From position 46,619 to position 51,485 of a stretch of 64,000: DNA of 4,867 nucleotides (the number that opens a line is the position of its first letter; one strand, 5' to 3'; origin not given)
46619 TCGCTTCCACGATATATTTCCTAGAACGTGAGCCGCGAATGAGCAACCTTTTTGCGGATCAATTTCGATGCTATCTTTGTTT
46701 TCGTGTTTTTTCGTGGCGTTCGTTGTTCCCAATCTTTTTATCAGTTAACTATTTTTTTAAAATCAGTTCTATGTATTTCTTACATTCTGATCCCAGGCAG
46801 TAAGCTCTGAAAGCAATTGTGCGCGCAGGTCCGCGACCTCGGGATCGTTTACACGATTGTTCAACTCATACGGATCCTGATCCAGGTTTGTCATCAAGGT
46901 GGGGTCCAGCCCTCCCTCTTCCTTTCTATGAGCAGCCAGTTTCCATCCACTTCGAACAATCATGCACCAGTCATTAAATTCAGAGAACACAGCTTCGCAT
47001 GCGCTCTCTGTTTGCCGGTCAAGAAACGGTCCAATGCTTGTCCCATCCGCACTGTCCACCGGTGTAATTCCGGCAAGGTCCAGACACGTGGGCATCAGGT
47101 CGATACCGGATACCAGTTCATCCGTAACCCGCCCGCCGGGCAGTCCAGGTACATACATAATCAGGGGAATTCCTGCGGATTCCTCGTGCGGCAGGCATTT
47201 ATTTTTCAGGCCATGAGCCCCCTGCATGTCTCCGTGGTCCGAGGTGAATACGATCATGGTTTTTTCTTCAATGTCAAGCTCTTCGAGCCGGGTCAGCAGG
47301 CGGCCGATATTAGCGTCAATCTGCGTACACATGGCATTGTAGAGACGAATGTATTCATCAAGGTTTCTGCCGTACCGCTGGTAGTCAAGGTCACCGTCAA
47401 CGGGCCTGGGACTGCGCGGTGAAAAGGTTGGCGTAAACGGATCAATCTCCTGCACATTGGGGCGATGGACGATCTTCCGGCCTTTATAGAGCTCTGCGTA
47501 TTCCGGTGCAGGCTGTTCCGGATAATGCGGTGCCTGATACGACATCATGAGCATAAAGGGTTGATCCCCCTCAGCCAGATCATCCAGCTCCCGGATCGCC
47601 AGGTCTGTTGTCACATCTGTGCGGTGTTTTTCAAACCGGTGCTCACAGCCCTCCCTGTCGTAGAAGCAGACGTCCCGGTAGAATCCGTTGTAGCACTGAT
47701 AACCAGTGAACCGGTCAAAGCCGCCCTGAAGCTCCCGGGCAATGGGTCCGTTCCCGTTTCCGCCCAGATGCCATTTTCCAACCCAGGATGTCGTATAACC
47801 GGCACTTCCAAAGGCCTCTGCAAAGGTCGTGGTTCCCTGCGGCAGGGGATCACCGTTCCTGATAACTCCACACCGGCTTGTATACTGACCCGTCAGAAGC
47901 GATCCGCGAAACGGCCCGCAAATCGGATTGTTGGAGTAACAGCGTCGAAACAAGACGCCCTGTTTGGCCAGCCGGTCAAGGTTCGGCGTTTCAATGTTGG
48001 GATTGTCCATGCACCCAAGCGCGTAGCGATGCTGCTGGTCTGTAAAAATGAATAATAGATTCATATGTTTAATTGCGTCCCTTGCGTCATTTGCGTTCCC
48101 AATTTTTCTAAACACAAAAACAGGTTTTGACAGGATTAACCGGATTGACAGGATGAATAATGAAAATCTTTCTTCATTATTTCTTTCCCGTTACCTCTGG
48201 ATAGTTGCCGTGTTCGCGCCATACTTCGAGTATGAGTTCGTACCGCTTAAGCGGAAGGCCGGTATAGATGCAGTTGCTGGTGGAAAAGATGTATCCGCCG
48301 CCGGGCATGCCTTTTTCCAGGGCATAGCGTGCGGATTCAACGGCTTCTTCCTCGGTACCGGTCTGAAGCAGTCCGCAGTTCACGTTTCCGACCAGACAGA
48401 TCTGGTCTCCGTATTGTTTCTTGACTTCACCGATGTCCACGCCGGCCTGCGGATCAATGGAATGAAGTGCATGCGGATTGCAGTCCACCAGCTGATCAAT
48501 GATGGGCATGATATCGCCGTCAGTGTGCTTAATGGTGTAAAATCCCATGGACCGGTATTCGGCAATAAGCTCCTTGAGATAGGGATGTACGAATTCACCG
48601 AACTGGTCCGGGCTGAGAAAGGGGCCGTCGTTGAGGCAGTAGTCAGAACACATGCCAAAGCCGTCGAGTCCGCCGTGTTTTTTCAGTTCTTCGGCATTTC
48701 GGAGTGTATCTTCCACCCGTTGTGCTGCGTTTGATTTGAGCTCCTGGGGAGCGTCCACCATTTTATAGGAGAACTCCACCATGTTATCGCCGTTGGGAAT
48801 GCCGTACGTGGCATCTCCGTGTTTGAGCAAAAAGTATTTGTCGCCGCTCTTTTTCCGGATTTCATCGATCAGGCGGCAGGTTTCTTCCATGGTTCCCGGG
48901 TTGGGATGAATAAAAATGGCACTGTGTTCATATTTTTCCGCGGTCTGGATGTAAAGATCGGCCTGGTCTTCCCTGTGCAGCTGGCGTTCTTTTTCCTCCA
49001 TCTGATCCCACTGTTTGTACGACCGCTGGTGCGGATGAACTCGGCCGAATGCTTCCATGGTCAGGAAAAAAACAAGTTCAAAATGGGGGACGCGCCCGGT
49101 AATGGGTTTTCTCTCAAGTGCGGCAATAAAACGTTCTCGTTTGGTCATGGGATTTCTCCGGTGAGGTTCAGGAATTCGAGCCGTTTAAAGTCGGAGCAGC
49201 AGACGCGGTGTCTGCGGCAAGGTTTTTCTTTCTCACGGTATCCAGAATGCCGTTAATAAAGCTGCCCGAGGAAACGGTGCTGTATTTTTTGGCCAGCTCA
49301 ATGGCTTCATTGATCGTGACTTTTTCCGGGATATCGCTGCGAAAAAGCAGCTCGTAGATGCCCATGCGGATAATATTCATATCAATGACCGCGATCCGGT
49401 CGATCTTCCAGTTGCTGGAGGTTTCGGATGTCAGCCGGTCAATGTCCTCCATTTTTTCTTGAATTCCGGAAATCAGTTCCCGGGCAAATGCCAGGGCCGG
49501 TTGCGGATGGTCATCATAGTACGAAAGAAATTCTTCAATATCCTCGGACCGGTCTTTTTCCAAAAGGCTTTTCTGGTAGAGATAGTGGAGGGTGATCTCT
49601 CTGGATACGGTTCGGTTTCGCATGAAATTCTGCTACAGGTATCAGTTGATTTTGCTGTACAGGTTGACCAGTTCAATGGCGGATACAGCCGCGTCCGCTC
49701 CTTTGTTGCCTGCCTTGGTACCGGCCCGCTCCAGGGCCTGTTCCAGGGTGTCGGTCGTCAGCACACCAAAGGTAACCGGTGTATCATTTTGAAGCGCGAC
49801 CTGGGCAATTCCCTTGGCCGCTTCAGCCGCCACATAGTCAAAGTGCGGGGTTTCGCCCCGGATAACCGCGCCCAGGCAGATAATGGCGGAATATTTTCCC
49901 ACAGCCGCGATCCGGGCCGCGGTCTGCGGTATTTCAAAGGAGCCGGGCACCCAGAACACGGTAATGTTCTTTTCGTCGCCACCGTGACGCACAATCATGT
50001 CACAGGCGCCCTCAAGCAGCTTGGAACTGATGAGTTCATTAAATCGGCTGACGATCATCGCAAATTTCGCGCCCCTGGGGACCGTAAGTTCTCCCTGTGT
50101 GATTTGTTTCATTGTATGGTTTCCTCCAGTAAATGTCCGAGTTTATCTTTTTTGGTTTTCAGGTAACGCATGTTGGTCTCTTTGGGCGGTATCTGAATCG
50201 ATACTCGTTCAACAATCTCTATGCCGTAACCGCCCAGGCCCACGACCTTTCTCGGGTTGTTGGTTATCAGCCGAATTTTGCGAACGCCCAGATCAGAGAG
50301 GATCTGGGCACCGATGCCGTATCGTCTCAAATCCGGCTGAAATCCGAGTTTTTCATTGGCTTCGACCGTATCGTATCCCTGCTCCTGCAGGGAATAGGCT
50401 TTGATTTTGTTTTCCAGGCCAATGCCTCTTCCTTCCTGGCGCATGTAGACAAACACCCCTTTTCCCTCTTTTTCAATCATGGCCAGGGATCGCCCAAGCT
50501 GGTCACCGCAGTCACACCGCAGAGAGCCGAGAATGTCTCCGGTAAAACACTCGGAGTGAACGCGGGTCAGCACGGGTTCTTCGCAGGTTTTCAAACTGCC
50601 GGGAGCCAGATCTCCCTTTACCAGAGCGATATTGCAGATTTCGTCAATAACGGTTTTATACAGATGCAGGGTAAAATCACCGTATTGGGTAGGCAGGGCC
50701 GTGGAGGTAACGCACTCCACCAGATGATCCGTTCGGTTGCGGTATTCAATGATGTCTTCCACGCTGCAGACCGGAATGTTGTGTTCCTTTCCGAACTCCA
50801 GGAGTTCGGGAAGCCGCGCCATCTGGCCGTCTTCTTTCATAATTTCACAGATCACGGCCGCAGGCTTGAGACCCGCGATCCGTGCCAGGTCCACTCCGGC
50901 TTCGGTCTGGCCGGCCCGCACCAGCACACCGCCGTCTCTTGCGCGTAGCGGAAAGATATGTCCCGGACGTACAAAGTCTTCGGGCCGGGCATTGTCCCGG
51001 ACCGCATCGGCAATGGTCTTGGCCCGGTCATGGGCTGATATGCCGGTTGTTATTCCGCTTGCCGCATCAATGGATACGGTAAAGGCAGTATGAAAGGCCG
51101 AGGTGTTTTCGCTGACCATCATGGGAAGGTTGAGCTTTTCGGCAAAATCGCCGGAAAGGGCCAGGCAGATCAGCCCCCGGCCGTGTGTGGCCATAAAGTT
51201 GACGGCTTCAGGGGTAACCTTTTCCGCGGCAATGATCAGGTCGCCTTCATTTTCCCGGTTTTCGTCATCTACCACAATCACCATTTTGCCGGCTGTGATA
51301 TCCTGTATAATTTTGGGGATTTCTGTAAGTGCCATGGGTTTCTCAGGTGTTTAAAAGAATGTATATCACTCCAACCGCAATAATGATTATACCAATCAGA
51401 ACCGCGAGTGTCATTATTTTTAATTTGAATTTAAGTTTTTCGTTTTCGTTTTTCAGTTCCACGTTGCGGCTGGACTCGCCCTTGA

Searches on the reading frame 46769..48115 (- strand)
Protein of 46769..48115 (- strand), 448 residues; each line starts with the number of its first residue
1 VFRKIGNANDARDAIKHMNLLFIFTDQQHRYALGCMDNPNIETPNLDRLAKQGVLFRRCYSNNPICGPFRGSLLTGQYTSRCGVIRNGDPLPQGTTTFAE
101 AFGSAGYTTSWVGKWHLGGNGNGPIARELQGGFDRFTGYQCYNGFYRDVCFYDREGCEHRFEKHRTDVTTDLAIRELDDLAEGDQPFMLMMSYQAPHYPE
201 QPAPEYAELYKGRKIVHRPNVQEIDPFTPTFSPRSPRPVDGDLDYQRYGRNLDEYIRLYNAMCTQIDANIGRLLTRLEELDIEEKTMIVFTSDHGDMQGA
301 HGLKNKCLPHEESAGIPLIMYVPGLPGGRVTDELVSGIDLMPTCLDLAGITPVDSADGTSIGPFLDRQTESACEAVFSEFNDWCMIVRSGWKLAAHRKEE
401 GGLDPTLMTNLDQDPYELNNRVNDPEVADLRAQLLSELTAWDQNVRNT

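Call 42: search_protein_families(library=pfam, proteins=[window:46769-48115:-], max_evalue=0.01)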
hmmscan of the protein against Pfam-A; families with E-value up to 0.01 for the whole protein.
window:46769-48115:- (448 aa): 3 families
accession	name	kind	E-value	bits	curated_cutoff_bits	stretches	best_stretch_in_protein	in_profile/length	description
PF00884.28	Sulfatase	-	2.5e-52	178.5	25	1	19-350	2-301/301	Sulfatase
PF16347.10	SGSH_C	-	1.5e-14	54.9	29.3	1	299-440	1-150/154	N-sulphoglucosamine sulphohydrolase, C-terminal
PF01663.27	Phosphodiest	-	5e-09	36.6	23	1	40-296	18-221/342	Type I phosphodiesterase / nucleotide pyrophosphatase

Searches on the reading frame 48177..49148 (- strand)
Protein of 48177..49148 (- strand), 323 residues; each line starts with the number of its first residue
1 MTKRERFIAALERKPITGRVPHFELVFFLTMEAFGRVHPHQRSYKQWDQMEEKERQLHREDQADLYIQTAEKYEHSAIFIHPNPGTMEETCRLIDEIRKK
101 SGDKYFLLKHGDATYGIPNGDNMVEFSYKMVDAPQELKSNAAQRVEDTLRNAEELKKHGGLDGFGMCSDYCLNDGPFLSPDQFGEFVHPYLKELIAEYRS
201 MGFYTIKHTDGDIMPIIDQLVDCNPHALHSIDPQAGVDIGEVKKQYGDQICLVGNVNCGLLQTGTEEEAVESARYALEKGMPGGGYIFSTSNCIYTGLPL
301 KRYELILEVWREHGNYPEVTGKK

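Call 42: search_protein_families(library=pfam, proteins=[window:48177-49148:-], max_evalue=0.01)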
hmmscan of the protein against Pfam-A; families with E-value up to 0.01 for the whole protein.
window:48177-49148:- (323 aa): 1 family
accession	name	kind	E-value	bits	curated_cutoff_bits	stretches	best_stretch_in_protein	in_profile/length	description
PF01208.23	URO-D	-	1.5e-20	74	23.9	1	177-312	211-345/346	Uroporphyrinogen decarboxylase (URO-D)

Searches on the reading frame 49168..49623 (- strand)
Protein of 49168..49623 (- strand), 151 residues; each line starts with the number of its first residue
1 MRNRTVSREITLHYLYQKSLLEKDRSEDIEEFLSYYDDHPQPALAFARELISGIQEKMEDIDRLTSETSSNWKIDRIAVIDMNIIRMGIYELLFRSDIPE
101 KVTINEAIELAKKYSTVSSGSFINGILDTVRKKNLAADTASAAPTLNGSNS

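Call 42: search_protein_families(library=pfam, proteins=[window:49168-49623:-], max_evalue=0.01)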
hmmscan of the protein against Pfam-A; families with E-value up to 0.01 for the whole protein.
window:49168-49623:- (151 aa): 1 family
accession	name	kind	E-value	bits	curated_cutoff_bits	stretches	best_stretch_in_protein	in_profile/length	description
PF01029.23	NusB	-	3.9e-33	115.1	23.1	1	7-131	3-132/133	NusB family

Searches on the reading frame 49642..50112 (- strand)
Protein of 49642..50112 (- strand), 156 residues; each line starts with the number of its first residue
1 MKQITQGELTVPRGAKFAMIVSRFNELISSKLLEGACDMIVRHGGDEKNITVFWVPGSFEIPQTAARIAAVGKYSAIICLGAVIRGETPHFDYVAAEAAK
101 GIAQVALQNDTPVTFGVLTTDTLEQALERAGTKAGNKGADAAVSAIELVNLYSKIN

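Call 42: search_protein_families(library=pfam, proteins=[window:49642-50112:-], max_evalue=0.01)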
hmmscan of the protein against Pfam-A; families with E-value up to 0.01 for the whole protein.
window:49642-50112:- (156 aa): 1 family
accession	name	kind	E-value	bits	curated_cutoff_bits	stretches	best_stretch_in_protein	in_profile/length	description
PF00885.24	DMRL_synthase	-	7.6e-57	191.6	26.7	1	15-152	2-138/139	6,7-dimethyl-8-ribityllumazine synthase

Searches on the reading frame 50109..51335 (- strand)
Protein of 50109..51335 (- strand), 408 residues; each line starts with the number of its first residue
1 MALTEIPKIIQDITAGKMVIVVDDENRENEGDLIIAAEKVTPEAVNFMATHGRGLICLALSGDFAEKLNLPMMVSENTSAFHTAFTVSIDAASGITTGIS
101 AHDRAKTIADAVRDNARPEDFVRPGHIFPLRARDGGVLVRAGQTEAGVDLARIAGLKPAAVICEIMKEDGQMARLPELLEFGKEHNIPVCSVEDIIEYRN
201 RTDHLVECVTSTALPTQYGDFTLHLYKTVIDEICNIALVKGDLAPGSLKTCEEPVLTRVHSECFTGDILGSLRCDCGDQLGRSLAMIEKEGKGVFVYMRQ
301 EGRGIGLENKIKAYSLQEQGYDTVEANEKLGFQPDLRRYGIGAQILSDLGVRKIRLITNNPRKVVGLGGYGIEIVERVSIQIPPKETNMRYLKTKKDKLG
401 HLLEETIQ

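Call 42: search_protein_families(library=pfam, proteins=[window:50109-51335:-], max_evalue=0.01)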
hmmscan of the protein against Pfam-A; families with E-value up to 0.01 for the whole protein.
window:50109-51335:- (408 aa): 2 families
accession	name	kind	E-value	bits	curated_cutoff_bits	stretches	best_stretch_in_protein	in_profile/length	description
PF00926.24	DHBP_synthase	-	1.2e-89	299.3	26.4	1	8-198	2-191/191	3,4-dihydroxy-2-butanone 4-phosphate synthase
PF00925.25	GTP_cyclohydro2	-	1.7e-72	242.8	23.3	1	208-378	2-164/165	GTP cyclohydrolase II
